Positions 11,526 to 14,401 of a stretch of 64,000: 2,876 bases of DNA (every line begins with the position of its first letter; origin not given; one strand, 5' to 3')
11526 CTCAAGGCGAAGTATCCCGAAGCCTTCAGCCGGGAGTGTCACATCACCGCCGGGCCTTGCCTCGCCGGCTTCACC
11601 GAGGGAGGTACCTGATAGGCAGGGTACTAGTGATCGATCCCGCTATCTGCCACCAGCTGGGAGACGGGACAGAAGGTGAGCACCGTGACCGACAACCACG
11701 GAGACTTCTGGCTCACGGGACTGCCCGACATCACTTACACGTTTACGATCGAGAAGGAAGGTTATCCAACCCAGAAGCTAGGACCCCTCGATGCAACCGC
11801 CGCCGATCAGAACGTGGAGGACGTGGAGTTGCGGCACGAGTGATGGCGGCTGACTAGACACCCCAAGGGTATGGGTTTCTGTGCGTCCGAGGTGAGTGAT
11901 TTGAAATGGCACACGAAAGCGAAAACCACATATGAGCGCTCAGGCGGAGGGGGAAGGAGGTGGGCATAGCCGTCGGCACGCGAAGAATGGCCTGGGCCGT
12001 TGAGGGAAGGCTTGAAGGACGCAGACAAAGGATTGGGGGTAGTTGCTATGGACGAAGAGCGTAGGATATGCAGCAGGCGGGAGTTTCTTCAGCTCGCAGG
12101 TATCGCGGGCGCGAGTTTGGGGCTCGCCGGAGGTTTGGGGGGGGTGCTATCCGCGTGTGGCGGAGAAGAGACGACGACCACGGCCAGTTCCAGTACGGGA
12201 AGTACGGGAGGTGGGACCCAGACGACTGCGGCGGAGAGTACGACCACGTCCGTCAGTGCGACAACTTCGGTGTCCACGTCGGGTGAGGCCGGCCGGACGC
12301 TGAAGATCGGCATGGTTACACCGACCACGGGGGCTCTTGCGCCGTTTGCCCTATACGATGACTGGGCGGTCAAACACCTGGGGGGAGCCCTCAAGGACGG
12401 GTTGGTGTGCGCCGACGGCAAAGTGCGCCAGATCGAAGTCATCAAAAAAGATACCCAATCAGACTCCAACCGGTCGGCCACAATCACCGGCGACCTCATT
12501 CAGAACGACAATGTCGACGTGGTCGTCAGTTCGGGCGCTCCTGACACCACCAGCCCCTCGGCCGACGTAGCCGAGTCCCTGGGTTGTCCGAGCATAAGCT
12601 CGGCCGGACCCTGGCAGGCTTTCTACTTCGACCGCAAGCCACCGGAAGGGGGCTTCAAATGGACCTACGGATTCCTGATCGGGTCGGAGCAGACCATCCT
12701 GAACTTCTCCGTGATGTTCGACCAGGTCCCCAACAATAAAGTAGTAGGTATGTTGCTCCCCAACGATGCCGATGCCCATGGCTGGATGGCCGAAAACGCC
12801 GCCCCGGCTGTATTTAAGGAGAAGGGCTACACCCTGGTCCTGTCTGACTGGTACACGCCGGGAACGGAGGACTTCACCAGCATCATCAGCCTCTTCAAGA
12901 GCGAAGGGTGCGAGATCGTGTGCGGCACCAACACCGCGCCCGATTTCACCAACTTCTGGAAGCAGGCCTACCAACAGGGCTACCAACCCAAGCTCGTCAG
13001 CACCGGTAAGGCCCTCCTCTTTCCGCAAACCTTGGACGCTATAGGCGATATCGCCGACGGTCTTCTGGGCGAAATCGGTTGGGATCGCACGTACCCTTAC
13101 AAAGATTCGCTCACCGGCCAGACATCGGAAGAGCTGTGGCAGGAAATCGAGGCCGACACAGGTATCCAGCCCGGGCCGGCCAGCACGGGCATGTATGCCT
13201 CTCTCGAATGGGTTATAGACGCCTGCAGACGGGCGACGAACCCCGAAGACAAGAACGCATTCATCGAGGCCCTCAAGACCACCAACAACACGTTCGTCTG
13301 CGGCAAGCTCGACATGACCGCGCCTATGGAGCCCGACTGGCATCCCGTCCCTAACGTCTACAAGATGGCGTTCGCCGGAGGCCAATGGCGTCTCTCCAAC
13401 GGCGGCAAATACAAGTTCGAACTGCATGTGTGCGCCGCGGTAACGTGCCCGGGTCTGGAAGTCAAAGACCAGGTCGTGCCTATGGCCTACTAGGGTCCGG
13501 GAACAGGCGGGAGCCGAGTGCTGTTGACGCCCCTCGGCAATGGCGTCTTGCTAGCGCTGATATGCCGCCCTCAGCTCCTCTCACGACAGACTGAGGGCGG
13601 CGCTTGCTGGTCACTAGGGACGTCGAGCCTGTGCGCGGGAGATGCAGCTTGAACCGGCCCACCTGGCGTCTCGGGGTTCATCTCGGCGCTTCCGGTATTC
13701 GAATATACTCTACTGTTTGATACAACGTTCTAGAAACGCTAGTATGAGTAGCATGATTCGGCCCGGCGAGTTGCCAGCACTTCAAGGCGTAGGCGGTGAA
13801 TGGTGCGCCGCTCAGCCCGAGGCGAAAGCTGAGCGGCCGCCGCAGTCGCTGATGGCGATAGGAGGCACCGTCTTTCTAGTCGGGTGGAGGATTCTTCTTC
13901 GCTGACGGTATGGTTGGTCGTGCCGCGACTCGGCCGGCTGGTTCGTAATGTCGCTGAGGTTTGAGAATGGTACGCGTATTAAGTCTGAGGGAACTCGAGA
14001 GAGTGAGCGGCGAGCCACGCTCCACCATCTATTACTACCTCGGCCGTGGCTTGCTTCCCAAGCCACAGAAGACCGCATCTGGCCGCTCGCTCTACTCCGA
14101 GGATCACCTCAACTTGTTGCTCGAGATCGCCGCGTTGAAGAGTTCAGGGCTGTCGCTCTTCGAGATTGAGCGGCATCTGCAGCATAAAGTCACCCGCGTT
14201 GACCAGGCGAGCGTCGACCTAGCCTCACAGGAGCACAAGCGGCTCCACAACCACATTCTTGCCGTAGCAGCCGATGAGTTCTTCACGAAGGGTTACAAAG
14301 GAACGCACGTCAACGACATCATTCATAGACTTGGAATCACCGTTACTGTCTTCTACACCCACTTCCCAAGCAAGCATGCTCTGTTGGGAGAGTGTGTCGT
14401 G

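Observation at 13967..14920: Single polypeptide carrying both a MerR-type and a TetR-type DNA-binding domain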

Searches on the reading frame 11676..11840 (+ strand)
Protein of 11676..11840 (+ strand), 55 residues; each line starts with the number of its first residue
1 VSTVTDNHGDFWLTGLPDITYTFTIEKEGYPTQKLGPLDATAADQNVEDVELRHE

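Call 56: search_protein_families(library=pfam, proteins=[window:11676-11840:+], max_evalue=0.01)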
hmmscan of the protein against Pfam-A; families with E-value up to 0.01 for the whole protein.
window:11676-11840:+ (55 aa): 2 families
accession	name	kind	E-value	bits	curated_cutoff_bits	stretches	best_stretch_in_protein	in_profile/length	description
PF13620.12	CarboxypepD_reg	-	2.6e-09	37.7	32.3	1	2-52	31-81/82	Carboxypeptidase regulatory-like domain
PF13715.12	CarbopepD_reg_2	-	0.0004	20.8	32.2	1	2-35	27-60/88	CarboxypepD_reg-like domain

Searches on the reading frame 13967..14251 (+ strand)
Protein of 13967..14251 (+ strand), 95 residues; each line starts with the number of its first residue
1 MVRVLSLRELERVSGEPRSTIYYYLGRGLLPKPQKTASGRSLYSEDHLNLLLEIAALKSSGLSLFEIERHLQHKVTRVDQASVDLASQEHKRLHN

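Call 81: search_solved_structures(query=window:13967-14251:+, max_evalue=1, show_alignments=3)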
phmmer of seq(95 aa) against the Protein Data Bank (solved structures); distinct sequences matched with E-value up to 1: 26.
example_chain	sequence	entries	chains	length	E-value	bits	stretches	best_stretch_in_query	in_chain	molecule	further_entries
4ua1_A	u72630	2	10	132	1.8e-05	28.3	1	9-71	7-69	Regulatory protein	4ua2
2dg6_A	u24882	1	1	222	0.00022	24.9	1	7-61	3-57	putative transcriptional regulator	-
5gpe_A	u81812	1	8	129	0.00037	24.2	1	19-71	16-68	Transcriptional regulator, MerR-family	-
6ldi_G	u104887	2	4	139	0.0011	22.7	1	5-66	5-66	HTH-type transcriptional regulator CueR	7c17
4wls_A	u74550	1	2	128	0.0015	22.2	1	7-66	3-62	HTH-type transcriptional regulator CueR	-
1q05_A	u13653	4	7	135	0.0019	21.9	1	7-66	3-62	Transcriptional regulator cueR | HTH-type transcriptional regulator CueR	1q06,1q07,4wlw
6xh7_G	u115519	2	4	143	0.0023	21.6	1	7-66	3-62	HTH-type transcriptional regulator CueR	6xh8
1jbg_A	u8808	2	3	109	0.007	20.1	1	7-74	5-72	transcription activator of multidrug-efflux transporter genes mta | transcription activator MtaN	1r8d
6jyw_A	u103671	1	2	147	0.0096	19.6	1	9-76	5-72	CadR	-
6jgf_A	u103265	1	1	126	0.011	19.5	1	9-79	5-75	CadR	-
7tea_B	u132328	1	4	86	0.011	19.5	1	16-69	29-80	Glutamine synthetase repressor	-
3gpv_A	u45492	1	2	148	0.013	19.2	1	18-72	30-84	Transcriptional regulator, MerR family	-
3hh0_A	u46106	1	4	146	0.015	19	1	20-71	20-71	Transcriptional regulator, MerR family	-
6jgv_A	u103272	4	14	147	0.016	18.9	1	9-79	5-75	CadR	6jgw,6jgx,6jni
5e01_A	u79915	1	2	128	0.023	18.5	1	16-77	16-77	Uncharacterized HTH-type transcriptional regulator HI_0186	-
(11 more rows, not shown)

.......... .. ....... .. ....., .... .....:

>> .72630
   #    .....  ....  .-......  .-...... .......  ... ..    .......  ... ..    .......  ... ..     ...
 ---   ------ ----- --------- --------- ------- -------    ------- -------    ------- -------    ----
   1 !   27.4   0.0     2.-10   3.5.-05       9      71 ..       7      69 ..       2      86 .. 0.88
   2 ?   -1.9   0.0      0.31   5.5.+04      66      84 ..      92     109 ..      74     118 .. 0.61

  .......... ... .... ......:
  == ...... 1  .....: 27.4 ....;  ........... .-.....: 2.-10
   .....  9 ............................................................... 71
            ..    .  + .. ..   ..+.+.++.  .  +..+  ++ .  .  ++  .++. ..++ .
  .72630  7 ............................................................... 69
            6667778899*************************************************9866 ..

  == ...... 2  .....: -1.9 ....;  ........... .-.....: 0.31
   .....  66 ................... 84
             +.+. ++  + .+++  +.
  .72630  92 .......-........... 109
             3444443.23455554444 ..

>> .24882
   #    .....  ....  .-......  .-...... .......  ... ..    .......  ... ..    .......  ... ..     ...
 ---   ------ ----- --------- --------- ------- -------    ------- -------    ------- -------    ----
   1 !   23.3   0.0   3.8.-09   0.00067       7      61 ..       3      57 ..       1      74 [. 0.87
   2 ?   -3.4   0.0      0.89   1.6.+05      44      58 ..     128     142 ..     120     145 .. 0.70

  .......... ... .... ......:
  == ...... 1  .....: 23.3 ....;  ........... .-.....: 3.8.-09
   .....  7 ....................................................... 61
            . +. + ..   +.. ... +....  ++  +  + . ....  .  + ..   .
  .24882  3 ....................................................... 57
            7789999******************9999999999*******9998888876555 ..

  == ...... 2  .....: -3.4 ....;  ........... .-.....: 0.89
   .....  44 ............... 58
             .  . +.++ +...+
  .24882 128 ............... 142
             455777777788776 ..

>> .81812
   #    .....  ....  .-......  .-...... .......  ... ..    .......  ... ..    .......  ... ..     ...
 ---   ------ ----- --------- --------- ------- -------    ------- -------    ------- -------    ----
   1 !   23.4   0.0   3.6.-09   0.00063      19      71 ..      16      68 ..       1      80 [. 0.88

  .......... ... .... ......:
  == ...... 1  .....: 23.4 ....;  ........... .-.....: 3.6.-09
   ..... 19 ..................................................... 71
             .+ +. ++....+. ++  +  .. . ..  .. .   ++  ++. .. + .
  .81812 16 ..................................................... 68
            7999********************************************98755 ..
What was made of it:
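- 13982..14185 (+): MerR-type winged helix-turn-helix, residues 6-73. The recognition helix is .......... and the wing is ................. PDB hits MerR 4ua1, CueR and PbrR on residues 7-71 (call 81).
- On MerR family: Alignment to MerR 4ua1 residues 7-69 (call 81).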
